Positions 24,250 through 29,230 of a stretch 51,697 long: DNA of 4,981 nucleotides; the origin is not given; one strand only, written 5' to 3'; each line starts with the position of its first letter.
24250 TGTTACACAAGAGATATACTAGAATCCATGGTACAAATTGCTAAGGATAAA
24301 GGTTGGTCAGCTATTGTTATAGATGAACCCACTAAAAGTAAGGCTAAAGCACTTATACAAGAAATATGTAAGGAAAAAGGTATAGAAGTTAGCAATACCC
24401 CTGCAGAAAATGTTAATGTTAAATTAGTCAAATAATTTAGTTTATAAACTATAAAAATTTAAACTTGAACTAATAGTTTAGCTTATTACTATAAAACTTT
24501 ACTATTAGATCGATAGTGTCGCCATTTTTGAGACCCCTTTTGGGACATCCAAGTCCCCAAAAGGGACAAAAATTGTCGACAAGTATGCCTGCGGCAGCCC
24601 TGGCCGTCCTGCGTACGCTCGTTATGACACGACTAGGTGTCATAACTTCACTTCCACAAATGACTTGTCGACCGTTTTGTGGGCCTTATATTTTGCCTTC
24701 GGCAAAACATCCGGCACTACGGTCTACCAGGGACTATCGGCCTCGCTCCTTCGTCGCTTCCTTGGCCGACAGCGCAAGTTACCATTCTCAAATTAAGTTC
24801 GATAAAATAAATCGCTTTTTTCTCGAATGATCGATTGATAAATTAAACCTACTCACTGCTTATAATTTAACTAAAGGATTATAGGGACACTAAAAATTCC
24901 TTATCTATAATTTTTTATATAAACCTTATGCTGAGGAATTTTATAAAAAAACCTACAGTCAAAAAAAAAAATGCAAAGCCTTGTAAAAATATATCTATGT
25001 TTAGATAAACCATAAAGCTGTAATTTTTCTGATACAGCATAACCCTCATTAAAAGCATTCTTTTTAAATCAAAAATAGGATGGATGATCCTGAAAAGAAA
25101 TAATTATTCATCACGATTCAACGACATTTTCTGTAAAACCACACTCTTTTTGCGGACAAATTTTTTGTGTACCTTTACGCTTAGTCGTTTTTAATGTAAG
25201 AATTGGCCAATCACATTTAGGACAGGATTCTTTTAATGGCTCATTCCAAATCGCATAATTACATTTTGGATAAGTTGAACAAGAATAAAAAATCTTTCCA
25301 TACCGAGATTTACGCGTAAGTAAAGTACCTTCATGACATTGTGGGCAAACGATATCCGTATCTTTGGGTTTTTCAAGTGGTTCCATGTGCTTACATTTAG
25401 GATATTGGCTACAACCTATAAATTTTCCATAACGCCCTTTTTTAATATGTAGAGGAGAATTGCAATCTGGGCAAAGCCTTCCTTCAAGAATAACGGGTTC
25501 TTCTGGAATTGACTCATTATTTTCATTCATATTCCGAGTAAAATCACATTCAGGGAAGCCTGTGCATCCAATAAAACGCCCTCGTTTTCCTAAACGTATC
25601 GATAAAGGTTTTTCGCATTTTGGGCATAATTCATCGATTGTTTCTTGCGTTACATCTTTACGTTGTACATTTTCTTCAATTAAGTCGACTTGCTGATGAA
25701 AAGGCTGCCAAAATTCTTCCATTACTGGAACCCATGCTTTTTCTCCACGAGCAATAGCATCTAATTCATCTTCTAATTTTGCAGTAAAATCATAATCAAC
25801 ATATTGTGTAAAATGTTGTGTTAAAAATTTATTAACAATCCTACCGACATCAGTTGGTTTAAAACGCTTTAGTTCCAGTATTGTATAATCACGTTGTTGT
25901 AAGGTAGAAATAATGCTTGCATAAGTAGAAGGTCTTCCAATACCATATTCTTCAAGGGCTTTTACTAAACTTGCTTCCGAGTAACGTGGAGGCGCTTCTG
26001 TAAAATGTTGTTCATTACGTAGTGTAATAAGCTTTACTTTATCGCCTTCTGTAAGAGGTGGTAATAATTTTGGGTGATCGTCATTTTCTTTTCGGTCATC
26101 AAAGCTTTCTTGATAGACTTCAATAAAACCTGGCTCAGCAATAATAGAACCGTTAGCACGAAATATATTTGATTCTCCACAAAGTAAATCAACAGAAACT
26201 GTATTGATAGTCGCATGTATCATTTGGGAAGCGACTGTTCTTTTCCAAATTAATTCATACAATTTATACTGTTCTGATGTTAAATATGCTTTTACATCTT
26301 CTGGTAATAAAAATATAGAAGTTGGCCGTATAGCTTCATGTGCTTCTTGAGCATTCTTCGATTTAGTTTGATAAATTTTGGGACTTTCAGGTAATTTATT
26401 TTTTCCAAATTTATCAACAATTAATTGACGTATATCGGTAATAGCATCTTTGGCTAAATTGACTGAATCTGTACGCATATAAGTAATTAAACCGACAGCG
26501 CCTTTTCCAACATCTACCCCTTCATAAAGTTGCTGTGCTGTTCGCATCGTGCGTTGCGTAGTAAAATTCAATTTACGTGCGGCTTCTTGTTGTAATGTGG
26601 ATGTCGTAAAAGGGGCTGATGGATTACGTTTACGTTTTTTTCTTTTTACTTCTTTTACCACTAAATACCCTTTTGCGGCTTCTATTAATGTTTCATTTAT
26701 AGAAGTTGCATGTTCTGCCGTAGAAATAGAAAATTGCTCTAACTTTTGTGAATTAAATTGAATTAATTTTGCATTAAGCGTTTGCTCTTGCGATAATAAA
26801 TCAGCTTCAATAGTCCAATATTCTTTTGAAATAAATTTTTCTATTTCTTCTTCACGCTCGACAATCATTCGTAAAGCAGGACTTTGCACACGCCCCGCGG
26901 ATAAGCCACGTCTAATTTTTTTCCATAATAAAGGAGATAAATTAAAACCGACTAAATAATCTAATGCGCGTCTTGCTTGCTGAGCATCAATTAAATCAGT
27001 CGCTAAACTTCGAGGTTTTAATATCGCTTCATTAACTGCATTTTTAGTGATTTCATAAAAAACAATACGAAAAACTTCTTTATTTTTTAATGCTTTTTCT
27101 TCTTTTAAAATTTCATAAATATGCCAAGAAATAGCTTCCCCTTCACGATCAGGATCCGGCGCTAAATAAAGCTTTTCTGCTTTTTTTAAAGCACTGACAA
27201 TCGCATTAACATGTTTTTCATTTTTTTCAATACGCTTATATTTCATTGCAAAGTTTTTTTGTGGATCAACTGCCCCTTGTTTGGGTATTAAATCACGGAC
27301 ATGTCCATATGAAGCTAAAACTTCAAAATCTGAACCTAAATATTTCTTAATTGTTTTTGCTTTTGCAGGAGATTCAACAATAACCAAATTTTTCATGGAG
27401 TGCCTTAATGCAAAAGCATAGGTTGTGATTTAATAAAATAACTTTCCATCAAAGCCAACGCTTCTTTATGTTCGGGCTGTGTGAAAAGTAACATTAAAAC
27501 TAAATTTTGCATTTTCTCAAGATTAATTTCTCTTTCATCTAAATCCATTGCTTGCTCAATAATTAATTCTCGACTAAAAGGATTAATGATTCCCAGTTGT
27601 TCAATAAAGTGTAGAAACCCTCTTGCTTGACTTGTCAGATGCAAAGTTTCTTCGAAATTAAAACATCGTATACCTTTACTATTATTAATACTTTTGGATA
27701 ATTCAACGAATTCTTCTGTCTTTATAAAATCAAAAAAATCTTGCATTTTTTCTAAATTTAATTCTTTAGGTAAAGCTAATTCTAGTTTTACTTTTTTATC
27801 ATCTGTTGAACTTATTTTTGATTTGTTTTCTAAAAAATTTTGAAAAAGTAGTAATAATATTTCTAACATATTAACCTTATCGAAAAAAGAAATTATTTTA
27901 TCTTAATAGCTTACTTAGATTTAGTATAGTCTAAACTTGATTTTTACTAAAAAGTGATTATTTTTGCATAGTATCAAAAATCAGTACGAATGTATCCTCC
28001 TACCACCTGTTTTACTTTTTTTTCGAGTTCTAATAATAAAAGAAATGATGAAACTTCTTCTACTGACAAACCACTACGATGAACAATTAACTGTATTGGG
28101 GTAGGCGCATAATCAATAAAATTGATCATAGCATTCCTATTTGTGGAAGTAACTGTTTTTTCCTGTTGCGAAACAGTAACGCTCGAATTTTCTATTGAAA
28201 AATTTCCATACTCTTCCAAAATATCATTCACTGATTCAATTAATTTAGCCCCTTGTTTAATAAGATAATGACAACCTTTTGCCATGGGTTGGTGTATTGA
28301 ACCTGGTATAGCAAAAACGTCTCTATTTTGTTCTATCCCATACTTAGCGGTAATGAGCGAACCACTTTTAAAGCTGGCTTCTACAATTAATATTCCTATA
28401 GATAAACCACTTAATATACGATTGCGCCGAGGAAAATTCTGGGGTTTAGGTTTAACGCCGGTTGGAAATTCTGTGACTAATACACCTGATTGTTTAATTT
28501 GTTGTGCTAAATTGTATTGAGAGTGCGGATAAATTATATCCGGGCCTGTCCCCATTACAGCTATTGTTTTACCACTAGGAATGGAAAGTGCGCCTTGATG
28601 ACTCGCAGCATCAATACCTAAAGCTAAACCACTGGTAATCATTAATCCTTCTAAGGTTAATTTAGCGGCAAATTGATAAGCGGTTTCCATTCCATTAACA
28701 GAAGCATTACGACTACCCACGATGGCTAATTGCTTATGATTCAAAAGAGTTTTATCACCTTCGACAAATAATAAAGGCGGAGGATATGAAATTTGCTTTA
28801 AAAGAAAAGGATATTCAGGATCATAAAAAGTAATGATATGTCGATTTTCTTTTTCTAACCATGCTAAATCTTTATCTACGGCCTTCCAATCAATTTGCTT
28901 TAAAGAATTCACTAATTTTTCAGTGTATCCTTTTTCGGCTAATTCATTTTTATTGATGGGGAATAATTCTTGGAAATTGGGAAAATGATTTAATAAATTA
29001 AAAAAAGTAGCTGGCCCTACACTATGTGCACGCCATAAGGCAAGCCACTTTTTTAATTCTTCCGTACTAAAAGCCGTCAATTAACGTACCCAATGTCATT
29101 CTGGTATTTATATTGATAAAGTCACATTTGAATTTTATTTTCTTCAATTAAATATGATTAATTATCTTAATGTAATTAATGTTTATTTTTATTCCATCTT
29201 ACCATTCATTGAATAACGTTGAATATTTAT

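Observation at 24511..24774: Three near-identical copies of a 264-265 nt GC-rich, densely self-complementary intergenic element: candidate undescribed structured RNA or non-autonomous mobile element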

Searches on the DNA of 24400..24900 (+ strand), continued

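Call 116: search_rna_families(source=L004, start=7960, end=8300, threshold=evalue, max_evalue=10)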
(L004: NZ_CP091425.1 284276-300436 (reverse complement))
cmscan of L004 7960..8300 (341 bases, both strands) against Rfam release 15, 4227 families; matches with E-value up to 10: 3.
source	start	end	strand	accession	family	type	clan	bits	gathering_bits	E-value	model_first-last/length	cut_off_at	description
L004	8006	8060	-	RF03578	mir-3910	Gene; miRNA;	-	14.8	95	4.3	1-82/82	no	mir-3910 microRNA precursor family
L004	8109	8134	-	RF01337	CRISPR-DR24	Gene; CRISPR;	-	14.1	35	5.2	1-30/30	no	CRISPR RNA direct repeat element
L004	8013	8043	-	RF01792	eiav_FSE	Cis-reg; frameshift_element;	-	12.8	40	1.6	1-35/35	no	ribosomal frameshift site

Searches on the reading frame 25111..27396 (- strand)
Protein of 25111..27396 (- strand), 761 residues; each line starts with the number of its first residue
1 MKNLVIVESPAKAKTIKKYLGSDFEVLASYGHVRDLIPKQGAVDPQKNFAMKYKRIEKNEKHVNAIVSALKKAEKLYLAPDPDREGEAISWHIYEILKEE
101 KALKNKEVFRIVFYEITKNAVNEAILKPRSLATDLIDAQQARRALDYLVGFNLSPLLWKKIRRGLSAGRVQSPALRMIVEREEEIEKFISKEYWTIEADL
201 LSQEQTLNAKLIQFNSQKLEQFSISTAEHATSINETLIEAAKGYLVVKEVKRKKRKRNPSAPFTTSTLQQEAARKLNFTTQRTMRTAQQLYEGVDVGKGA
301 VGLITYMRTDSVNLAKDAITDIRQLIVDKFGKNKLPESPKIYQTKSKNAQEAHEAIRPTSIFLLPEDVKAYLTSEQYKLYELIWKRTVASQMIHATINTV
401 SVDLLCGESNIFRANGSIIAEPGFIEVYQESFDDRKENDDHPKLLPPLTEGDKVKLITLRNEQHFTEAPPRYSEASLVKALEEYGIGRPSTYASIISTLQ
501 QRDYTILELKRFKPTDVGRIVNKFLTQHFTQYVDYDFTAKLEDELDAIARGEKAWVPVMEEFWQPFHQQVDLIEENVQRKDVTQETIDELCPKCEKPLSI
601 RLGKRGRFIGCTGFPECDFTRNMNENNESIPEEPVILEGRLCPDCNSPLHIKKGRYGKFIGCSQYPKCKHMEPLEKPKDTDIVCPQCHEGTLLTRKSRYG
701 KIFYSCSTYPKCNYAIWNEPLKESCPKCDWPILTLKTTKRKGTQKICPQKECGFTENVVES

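Call 91: search_protein_families(library=pfam, proteins=[window:25111-27396:-], max_evalue=0.01)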
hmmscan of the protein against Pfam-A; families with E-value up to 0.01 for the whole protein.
window:25111-27396:- (761 aa): 4 families
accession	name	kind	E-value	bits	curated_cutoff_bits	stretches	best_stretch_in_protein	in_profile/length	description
PF01131.25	Topoisom_bac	-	8.6e-126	420.7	35.1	1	132-559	3-410/411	DNA topoisomerase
PF01396.24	Zn_ribbon_Top1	-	2.1e-40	136.6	32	3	640-676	2-38/39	Topoisomerase DNA binding C4 zinc finger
PF01751.28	Toprim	-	1.3e-20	73.8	23.1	1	4-116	2-96/96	Toprim domain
PF25164.1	CoiA_N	-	0.00055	19.8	26.3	0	641-655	19-33/50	Competence protein CoiA, N-terminal domain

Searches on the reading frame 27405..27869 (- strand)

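Call 110: search_protein_families(library=pfam, proteins=[window:27405-27869:-], max_evalue=0.0001)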
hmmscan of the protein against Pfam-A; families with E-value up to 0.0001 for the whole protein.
window:27405-27869:- (154 aa): 1 family
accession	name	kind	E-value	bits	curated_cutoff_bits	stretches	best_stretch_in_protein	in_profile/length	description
PF04361.18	DUF494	-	3.3e-27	95.6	22.6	1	1-154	1-153/153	Protein of unknown function (DUF494)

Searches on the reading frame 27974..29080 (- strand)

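Call 110: search_protein_families(library=pfam, proteins=[window:27974-29080:-], max_evalue=0.0001)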
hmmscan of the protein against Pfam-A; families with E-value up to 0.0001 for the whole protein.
window:27974-29080:- (368 aa): 3 families
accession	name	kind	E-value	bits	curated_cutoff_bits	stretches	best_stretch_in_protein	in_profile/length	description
PF02481.21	DNA_processg_A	-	1.6e-73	246.8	29.6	1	75-282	2-211/212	DNA recombination-mediator protein A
PF17782.7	DprA_WH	-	1.2e-08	35.3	22.9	1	311-362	10-61/61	DprA winged helix domain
PF21102.3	DprA_N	-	1.7e-05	24.9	22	1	8-33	3-28/64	DprA-like N-terminal HHH domain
